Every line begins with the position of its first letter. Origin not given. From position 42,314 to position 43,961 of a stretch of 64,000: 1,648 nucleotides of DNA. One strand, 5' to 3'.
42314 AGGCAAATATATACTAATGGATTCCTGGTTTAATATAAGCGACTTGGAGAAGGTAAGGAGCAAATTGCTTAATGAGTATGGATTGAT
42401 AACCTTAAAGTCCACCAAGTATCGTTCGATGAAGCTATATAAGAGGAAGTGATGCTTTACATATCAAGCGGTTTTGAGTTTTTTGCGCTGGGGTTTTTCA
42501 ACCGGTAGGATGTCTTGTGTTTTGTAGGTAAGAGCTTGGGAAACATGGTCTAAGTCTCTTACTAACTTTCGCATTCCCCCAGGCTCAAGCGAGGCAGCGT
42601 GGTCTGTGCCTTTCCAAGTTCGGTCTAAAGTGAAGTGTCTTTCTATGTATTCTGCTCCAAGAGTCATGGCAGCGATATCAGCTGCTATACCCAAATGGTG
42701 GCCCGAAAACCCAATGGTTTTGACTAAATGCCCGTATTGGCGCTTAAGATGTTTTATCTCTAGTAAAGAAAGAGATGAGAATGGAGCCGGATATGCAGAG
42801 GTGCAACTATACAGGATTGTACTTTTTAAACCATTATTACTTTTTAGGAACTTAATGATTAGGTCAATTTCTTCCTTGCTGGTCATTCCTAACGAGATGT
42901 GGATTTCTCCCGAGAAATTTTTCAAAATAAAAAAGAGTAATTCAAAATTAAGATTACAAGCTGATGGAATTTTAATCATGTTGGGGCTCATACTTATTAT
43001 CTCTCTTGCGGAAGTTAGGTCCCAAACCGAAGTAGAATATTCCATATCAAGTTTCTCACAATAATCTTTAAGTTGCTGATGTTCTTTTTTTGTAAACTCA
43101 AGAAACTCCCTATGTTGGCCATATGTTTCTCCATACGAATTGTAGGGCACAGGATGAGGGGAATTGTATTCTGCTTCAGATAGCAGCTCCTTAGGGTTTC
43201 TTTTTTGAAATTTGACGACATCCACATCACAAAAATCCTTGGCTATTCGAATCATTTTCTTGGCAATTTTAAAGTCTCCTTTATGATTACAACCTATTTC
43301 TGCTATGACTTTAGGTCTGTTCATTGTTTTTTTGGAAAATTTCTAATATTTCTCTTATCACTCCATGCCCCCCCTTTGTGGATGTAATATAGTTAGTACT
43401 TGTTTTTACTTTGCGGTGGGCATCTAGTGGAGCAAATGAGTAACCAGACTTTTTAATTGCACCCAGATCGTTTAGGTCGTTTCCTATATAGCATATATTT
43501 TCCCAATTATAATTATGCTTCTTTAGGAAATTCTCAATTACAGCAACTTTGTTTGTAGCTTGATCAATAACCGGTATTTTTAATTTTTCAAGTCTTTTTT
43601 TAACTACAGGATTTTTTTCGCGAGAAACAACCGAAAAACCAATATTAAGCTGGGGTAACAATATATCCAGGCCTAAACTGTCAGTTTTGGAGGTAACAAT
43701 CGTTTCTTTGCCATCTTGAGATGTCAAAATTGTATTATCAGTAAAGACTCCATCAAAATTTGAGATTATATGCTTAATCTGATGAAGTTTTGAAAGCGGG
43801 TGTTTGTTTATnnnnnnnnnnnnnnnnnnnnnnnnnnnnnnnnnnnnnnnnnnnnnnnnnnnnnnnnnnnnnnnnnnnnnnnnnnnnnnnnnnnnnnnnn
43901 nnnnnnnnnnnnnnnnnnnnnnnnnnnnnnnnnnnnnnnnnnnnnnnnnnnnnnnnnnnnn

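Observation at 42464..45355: Nonulosonic-acid module with SAF-less NeuB and NeuA fused to a KdsC-like phosphatase: possible 9-phosphate (KDN/Neu5Ac-9-P-type) route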

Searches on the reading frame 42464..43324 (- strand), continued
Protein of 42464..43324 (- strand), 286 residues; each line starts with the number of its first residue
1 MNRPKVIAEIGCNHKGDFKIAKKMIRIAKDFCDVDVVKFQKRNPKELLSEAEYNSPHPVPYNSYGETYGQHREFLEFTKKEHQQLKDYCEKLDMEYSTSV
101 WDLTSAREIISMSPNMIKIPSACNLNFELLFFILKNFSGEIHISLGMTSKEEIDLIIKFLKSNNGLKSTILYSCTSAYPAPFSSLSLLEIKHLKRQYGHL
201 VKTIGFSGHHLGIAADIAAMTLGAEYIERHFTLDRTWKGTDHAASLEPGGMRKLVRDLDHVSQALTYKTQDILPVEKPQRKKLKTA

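Call 58: predict_structure(alignment_id=A1)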
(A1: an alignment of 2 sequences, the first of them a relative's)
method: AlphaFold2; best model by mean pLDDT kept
length: 375 residues; sequences in the alignment: 2
mean_pLDDT: 38.8   pTM: 0.37
mean pLDDT of the five models: 38.8, 35.2, 34.1, 34.0, 29.9
residues with pLDDT >= 90: 0; 70-90: 48; 50-70: 49; < 50: 278
segments of 3 or more residues with pLDDT < 50: 1-4, 67-80, 102-105, 120-375
pLDDT, mean of each block of 10 residues (from residue 1): 58 72 76 85 63 83 57 41 58 69 51 54 27 25 24 23 21 27 25 25 31 24 24 22 26 37 40 30 25 24 28 25 27 25 32 31 24 26
secondary structure, 60 per line:
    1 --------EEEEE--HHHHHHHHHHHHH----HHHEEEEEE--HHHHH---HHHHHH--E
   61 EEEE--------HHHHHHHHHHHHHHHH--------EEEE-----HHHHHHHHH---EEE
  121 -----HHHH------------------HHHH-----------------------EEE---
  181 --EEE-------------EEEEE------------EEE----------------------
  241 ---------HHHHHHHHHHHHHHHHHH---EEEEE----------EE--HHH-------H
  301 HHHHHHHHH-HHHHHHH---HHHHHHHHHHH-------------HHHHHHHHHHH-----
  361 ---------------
elements in order: E9-13 H16-28 E36-41 H44-48 H52-57 E60-64 H73-88 E97-100 H106-114 E118-120 H126-129 H148-151 E175-177 E183-185 E199-203 E216-218 H250-267 E271-275 H300-309 H311-317 H321-331 H345-355

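Call 61: search_protein_representatives(alignment_id=A1)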
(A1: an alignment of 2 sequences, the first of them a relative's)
Query: 2 sequences, 377 profile positions. Proteins with E-value up to 0.001 (for the whole library): 232; up to 1e-10: 127; up to 1e-30: 45. The best 150 are listed.
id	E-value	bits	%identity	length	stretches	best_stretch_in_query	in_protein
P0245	5.0e-217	736.9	-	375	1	1-377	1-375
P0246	1.9e-208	708.6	-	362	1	7-369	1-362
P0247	3.6e-82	293.1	-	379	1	10-377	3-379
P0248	4.2e-62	227.0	-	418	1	8-373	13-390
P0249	7.9e-61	222.8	-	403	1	8-375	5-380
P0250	1.1e-56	209.2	-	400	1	9-374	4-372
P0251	1.9e-55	205.1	-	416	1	11-376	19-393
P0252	5.5e-53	197.0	-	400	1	5-373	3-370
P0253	1.8e-52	195.3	-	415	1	9-374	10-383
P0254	2.9e-52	194.6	-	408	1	4-375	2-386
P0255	2.2e-50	188.4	-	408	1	8-372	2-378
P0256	4.7e-48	180.8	-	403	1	9-374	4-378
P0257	4.2e-46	174.3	-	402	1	5-375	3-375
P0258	4.5e-44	167.7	-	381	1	9-374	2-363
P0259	4.3e-43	164.4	-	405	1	10-375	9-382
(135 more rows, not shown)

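Call 63: search_solved_structures(query=A3, max_evalue=10, show_alignments=2)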
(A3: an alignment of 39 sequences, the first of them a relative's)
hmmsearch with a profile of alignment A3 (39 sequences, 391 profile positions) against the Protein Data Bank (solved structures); distinct sequences matched with E-value up to 10: 0.

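Call 65: search_protein_families(library=ncbifam, alignment_id=A3, max_evalue=0.01)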
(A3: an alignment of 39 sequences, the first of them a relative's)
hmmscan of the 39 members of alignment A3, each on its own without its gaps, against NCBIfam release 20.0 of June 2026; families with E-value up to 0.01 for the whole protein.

A. member 1, P0245 (375 aa): 1 family
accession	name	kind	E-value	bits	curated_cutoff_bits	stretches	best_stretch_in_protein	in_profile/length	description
NF046086.1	BFO_1060_trans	domain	1.1e-05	24.7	200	1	207-321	157-266/365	BFO_1060 family glycosyltransferase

B. families by the number of members that match (of 39 scanned): 2 families
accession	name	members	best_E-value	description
NF046086.1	BFO_1060_trans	2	1.1e-05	BFO_1060 family glycosyltransferase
TIGR04396.2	surf_polysacc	1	0.00089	surface carbohydrate biosynthesis protein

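Call 70: predict_structure(alignment_id=A3)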
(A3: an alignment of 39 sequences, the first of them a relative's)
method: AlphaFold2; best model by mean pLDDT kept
length: 375 residues; sequences in the alignment: 39
mean_pLDDT: 93.9   pTM: 0.91
mean pLDDT of the five models: 93.9, 93.6, 93.5, 93.3, 92.6
residues with pLDDT >= 90: 318; 70-90: 52; 50-70: 4; < 50: 1
segments of 3 or more residues with pLDDT < 50: none
pLDDT, mean of each block of 10 residues (from residue 1): 73 96 98 98 93 97 97 97 98 98 98 98 95 86 96 98 94 85 92 97 94 94 90 95 83 95 98 95 91 91 95 97 96 97 91 93 97 95
secondary structure, 60 per line:
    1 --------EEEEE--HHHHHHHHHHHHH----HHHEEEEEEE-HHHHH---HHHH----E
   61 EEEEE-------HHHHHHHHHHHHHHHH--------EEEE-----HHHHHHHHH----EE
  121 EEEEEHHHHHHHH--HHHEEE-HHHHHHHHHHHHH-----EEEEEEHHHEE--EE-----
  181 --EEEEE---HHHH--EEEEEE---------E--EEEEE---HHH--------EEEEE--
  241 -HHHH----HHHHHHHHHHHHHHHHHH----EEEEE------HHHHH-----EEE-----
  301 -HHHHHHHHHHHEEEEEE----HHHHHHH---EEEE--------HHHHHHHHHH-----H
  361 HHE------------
elements in order: E9-13 H16-28 E36-42 H44-48 H52-55 E60-65 H73-88 E97-100 H106-114 E119-125 H126-133 E139-141 H143-155 E161-166 E183-187 H191-194 E197-202 E215-219 E234-238 H242-245 H250-267 E272-276 H283-287 E293-295 H302-312 E313-318 H323-329 E333-336 H345-354

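Call 72: fold_search(model_id=the predicted structure, library=pdb)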
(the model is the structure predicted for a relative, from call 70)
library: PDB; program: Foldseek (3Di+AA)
matches with E <= 10: 1398; with E <= 0.001: 61
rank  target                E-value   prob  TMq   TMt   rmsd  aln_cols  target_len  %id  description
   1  5wcn_A                1.4e-10  1.00  0.55  0.54   7.1       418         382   16  Structure of a bacterial polysialyltransferase in complex with CDP (released 2017-08-02)
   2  5wc6_A                7.3e-10  1.00  0.52  0.51   9.1       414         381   15  Structure of a bacterial polysialyltransferase at 2.2 Angstrom resolution (released 2017-08-02)
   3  2yk5                  9.3e-08  1.00  0.32  0.35  17.7       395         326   14  Structure of Neisseria LOS-specific sialyltransferase (NST), in complex with CMP. (released 2011-08-31)
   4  2yk6                  1.4e-07  1.00  0.28  0.30  18.4       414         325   14  Structure of Neisseria LOS-specific sialyltransferase (NST), in complex with CDP. (released 2011-08-31)
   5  2zwi_A                3.3e-07  1.00  0.46  0.47   8.8       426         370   12  Crystal structure of alpha/beta-Galactoside alpha-2,3-Sialyltransferase from a Luminous Marine Bacterium, <I>Photobact (released 2009-06-09)
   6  2yk4                  3.8e-07  1.00  0.33  0.36  17.6       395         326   14  Structure of Neisseria LOS-specific sialyltransferase (NST). (released 2011-08-31)
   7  2zwi_B                5.4e-07  1.00  0.46  0.46   8.3       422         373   11  Crystal structure of alpha/beta-Galactoside alpha-2,3-Sialyltransferase from a Luminous Marine Bacterium, <I>Photobact (released 2009-06-09)
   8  2yk7                  2.2e-06  1.00  0.33  0.37  17.1       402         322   12  Structure of Neisseria LOS-specific sialyltransferase (NST), in complex with CMP-3F-Neu5Ac. (released 2011-08-31)
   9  9cm8_A                4.0e-06  1.00  0.44  0.44   7.8       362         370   14  UDP-GlcNAc 2-epimerase MnaA of Paenibacillus alvei (released 2024-10-02)
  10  8sxw_B                4.5e-06  1.00  0.46  0.47   8.7       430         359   10  X-ray crystal structure of UDP- 2,3-diacetamido-2,3-dideoxy-glucuronic acid-2-epimerase from Thermus thermophilus stra (released 2023-09-13)
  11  8sxy_A                4.5e-06  1.00  0.38  0.40  10.8       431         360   10  X-ray crystal structure of UDP- 2,3-diacetamido-2,3-dideoxy-glucuronic acid-2-epimerase from Thermus thermophilus stra (released 2023-09-13)
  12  1v4v_A                6.5e-06  1.00  0.48  0.49   6.8       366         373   10  Crystal Structure Of UDP-N-Acetylglucosamine 2-Epimerase From Thermus Thermophilus HB8 (released 2003-12-02)
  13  4r83_A                6.5e-06  1.00  0.46  0.38   8.6       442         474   14  Crystal structure of Sialyltransferase from Photobacterium damsela (released 2014-12-03)
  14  1psw                  1.2e-05  1.00  0.36  0.39  12.6       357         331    9  Structure of E. coli ADP-heptose lps heptosyltransferase II (released 2003-07-08)
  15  7bov                  1.6e-05  1.00  0.42  0.43  10.0       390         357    9  The Structure of Bacillus subtilis glycosyltransferase,Bs-YjiC (released 2020-05-13)
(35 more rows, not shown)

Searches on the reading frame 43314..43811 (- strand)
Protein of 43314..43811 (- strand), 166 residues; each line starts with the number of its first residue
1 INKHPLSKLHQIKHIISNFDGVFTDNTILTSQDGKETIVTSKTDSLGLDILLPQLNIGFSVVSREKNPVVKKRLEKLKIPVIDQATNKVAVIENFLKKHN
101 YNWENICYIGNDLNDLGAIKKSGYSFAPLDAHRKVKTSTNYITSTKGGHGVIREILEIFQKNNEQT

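Call 40: search_solved_structures(query=window:43314-43811:-, max_evalue=1e-8, show_alignments=5)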
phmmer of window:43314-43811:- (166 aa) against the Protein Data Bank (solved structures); distinct sequences matched with E-value up to 1e-8: 17.
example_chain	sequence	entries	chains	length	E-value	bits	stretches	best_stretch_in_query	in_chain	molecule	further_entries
3mmz_A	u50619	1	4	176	1.7e-22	83.2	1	10-156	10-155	putative HAD family hydrolase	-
3e81_A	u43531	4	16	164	4.2e-18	69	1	10-157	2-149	Acylneuraminate cytidylyltransferase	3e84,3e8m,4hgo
3ewi_A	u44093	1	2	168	1.4e-17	67.2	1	7-157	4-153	N-acylneuraminate cytidylyltransferase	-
4um5_A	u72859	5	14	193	1.9e-17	66.8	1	8-161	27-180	3-DEOXY-D-MANNO-OCTULOSONATE 8-PHOSPHATE PHOSPHATASE KDSC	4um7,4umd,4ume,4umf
4hgq_A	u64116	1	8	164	2.9e-17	66.2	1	10-157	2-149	Acylneuraminate cytidylyltransferase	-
2p9j_A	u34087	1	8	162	5.8e-17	65.3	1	9-159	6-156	Hypothetical protein AQ2171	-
3n07_A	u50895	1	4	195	1.2e-16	64.2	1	9-164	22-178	3-deoxy-D-manno-octulosonate 8-phosphate phosphatase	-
4hgr_A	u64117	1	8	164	2e-16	63.5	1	10-157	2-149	Acylneuraminate cytidylyltransferase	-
3mn1_A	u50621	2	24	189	4.9e-16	62.2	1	11-159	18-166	probable yrbi family phosphatase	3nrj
1j8d_A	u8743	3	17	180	5.2e-16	62.1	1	7-159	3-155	deoxy-D-mannose-octulosonate 8-phosphate phosphatase | 3-deoxy-D-manno-octulosonate 8-phosphate phosphatase KdsC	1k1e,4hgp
3i6b_A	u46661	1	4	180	1.3e-15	60.9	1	6-158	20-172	3-deoxy-D-manno-octulosonate 8-phosphate phosphatase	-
2r8e_A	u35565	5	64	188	1.4e-15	60.7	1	6-158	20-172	3-deoxy-D-manno-octulosonate 8-phosphate phosphatase | YrbI from Escherichia coli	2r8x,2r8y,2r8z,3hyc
7t35_A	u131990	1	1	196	1.7e-13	54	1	10-158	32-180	3-deoxy-D-manno-octulosonate 8-phosphate phosphatase KdsC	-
3n1u_A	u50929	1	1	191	6.3e-13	52.1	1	6-159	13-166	Hydrolase, HAD superfamily, subfamily III A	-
3ij5_A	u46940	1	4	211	7.3e-13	51.9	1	10-159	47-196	3-deoxy-D-manno-octulosonate 8-phosphate phosphatase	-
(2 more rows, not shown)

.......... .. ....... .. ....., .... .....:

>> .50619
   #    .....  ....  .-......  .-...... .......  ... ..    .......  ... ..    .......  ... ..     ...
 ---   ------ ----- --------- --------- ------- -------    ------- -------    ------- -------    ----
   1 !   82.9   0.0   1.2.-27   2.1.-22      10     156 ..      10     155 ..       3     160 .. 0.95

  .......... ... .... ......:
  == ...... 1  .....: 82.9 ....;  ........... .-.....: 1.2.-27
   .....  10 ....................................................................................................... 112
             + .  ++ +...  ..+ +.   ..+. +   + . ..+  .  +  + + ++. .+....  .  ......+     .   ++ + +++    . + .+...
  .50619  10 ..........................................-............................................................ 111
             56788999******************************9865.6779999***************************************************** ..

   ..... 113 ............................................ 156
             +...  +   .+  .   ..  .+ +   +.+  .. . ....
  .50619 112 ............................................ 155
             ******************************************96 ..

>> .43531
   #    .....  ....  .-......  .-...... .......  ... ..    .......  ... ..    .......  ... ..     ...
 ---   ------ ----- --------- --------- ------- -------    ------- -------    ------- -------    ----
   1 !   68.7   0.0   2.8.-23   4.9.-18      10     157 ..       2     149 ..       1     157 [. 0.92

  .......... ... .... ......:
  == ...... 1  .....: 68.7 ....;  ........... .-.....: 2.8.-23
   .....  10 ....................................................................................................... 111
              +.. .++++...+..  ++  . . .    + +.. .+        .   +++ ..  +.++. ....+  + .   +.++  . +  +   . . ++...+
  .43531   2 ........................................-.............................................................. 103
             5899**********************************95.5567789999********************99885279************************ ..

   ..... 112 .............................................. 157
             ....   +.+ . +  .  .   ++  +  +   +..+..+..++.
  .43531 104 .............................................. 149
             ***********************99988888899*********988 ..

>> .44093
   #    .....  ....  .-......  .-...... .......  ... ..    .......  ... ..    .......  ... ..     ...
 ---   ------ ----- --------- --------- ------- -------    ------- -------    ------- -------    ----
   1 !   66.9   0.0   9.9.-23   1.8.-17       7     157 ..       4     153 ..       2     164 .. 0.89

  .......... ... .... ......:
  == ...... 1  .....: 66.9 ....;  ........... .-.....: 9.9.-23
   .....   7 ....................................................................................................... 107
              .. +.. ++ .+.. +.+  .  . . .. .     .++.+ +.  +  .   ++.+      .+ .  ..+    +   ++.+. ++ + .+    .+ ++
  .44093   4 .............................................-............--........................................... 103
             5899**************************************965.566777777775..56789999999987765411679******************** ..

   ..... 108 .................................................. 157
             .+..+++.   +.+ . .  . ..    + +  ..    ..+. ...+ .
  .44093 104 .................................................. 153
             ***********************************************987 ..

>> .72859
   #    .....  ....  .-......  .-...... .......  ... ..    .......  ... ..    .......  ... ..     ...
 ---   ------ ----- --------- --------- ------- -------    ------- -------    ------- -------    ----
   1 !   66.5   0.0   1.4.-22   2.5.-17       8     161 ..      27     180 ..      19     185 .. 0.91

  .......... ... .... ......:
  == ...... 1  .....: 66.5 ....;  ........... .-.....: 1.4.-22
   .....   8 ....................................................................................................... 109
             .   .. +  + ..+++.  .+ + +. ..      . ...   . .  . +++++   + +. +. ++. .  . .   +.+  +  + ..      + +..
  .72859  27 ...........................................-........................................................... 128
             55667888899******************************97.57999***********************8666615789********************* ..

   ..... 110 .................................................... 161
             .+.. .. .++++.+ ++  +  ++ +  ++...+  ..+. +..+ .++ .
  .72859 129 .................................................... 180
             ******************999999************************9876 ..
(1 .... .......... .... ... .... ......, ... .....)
